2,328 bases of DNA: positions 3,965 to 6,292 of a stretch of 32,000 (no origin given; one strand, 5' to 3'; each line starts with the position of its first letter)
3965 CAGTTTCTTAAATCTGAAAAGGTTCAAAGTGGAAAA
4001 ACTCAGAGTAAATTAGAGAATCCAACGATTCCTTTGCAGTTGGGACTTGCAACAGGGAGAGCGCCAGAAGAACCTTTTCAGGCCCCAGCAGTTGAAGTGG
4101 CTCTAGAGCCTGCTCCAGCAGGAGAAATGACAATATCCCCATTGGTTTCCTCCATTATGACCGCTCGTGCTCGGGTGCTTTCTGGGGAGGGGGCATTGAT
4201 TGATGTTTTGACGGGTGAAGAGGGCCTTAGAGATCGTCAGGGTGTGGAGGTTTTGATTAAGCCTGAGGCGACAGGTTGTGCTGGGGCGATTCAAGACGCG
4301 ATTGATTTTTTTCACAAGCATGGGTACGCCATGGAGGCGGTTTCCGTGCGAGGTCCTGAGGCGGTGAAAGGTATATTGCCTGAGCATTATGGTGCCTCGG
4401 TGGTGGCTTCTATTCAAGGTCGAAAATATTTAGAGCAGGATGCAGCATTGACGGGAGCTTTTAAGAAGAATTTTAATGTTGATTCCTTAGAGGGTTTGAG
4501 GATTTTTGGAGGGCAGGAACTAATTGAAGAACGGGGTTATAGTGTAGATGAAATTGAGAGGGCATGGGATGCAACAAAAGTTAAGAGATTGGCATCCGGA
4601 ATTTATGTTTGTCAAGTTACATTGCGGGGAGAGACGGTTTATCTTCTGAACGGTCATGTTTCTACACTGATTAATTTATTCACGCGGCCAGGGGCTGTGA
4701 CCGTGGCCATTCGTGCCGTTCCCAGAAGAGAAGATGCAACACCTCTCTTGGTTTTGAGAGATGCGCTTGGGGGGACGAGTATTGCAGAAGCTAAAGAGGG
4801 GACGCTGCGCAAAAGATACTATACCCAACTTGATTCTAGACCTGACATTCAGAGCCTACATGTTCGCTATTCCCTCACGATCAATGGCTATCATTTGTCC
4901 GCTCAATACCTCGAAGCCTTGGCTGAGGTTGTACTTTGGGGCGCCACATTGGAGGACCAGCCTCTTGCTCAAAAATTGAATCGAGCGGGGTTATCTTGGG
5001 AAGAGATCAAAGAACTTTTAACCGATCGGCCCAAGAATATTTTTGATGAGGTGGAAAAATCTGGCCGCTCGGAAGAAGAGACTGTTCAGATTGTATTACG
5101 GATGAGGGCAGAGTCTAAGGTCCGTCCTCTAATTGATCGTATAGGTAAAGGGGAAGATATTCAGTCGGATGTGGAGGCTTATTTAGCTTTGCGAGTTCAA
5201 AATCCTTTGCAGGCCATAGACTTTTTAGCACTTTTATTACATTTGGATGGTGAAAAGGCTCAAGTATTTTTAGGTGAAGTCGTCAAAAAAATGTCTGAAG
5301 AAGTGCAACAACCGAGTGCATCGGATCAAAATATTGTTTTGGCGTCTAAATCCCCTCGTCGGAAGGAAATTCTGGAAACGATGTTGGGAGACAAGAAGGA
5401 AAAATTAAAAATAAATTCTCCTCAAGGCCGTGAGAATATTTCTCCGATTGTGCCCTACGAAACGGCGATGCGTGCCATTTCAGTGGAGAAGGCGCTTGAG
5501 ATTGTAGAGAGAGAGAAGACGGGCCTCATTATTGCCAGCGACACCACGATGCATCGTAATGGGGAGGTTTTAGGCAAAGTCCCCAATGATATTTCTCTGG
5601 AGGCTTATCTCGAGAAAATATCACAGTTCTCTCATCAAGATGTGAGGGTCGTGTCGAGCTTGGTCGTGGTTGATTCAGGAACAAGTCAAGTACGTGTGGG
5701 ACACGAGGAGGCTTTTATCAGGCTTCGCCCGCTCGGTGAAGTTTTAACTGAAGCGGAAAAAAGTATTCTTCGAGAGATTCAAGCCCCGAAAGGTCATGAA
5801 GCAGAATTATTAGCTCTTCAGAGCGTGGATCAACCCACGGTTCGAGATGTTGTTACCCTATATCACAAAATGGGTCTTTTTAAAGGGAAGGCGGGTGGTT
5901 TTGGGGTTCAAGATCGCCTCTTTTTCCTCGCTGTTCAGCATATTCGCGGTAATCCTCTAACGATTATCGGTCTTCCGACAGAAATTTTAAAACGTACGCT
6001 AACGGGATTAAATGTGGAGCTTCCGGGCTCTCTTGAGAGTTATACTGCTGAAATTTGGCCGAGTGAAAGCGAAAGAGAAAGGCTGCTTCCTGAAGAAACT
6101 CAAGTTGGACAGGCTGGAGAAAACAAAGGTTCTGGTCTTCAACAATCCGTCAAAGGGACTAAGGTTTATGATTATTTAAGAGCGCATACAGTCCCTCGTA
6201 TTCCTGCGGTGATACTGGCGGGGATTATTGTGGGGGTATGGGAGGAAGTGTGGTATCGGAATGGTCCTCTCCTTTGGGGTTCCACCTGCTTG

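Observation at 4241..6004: Catalytically intact-looking NDK and Maf domains lie between a signal peptide and the first membrane helices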

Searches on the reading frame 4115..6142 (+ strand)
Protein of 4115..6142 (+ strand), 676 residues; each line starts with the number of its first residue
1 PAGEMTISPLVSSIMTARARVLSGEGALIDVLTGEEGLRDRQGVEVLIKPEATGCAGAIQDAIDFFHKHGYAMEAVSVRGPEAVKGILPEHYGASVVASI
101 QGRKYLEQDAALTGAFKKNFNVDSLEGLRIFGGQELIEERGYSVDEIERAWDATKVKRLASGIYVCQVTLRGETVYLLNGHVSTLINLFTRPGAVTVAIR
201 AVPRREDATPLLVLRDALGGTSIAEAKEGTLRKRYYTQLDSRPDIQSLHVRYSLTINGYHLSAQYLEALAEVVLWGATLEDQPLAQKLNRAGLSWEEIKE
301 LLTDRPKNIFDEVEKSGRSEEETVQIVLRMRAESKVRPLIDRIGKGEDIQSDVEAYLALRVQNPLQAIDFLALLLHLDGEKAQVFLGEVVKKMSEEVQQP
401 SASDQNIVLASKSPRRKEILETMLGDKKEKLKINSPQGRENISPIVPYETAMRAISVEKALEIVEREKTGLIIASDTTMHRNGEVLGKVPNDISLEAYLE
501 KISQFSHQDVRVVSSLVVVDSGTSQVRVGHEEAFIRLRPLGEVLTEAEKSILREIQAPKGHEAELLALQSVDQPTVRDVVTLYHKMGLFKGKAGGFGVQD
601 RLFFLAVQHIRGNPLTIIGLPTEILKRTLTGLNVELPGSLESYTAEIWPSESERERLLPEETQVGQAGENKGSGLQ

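Call 48: find_homologous_proteins(query=window:4115-6142:+)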
Query window:4115-6142:+: 8000 candidates shared short words with the query, none scored E <= 0.001.
